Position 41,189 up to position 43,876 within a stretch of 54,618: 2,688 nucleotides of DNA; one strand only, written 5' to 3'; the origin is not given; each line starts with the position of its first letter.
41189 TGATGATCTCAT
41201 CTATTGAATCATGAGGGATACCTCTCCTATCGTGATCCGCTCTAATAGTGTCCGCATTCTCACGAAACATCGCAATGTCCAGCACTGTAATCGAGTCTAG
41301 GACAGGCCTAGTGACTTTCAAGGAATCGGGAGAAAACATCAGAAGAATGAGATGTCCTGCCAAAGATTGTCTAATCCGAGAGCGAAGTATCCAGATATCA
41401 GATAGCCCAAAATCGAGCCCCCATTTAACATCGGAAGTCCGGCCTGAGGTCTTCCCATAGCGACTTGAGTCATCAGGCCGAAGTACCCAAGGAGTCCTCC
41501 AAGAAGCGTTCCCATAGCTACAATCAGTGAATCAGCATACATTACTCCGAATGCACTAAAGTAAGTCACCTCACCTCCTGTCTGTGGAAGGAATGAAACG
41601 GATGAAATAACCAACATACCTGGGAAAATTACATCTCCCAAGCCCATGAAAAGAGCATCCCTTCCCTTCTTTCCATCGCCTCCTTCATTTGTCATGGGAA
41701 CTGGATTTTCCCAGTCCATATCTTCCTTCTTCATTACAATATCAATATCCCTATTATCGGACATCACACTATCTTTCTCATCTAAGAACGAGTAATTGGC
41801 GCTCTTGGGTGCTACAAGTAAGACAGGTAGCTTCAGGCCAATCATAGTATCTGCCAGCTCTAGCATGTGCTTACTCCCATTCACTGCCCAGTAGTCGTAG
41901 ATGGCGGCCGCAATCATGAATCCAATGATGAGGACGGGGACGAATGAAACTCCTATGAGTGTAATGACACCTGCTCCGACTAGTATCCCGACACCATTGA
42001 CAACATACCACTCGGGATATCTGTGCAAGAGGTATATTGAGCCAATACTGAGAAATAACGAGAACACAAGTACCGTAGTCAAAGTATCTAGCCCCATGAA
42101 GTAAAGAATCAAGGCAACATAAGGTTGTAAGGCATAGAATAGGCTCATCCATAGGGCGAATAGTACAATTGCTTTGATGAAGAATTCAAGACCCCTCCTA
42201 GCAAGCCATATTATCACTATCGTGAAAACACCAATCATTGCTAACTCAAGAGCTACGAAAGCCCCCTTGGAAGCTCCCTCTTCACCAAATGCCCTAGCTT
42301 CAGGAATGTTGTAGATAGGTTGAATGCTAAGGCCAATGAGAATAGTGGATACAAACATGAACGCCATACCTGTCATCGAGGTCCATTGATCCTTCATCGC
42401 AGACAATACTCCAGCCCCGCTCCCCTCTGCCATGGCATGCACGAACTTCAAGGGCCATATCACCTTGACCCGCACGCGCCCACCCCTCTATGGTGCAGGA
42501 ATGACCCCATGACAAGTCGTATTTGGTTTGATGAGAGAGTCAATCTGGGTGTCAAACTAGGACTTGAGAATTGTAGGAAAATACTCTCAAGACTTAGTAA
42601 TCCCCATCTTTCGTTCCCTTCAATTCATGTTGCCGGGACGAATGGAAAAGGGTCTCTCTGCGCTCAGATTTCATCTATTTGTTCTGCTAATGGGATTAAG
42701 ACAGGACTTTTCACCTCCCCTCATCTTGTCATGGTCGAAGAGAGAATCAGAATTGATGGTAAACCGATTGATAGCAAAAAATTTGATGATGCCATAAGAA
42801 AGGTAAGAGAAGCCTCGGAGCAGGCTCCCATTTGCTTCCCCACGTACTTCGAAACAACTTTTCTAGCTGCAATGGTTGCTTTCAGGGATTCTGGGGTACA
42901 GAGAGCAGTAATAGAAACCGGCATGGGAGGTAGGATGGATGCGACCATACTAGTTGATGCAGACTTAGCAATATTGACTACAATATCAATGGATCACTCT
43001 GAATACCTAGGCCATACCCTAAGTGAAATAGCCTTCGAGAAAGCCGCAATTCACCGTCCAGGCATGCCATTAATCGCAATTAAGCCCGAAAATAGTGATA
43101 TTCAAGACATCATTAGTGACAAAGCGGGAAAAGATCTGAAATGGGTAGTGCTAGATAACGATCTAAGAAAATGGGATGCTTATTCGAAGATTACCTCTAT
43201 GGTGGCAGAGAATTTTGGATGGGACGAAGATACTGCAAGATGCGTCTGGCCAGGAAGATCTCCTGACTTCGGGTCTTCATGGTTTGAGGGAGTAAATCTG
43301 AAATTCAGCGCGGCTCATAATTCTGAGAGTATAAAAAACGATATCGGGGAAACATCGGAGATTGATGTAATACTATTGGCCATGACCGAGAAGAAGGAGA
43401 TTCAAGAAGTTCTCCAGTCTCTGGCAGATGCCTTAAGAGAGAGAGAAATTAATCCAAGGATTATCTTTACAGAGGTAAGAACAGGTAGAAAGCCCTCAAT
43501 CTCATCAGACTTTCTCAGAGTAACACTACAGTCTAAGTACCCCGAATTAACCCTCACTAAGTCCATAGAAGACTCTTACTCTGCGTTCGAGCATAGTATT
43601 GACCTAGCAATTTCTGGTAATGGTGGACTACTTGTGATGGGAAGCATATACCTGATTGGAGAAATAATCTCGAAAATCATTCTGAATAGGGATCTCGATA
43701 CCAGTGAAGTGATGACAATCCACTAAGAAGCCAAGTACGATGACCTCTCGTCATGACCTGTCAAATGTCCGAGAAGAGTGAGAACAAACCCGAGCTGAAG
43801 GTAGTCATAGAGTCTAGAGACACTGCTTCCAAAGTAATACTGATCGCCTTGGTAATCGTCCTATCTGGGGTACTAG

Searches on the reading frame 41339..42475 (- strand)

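Call 56: search_protein_families(library=pfam, proteins=[window:41339-42475:-], max_evalue=0.00001)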
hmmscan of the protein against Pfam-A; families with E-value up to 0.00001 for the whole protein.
window:41339-42475:- (378 aa): 1 family
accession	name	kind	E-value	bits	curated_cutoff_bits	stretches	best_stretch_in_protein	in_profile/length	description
PF06550.16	SPP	-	4.9e-46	157.9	23.9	1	40-362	4-278/283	Signal-peptide peptidase, presenilin aspartyl protease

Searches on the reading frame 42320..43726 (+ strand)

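Call 56: search_protein_families(library=pfam, proteins=[window:42320-43726:+], max_evalue=0.00001)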
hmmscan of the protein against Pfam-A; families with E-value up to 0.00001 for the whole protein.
window:42320-43726:+ (468 aa): 1 family
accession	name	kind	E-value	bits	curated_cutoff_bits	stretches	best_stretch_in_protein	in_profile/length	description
PF08245.18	Mur_ligase_M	-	6.5e-08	33.2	24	1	104-259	1-125/200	Mur ligase middle domain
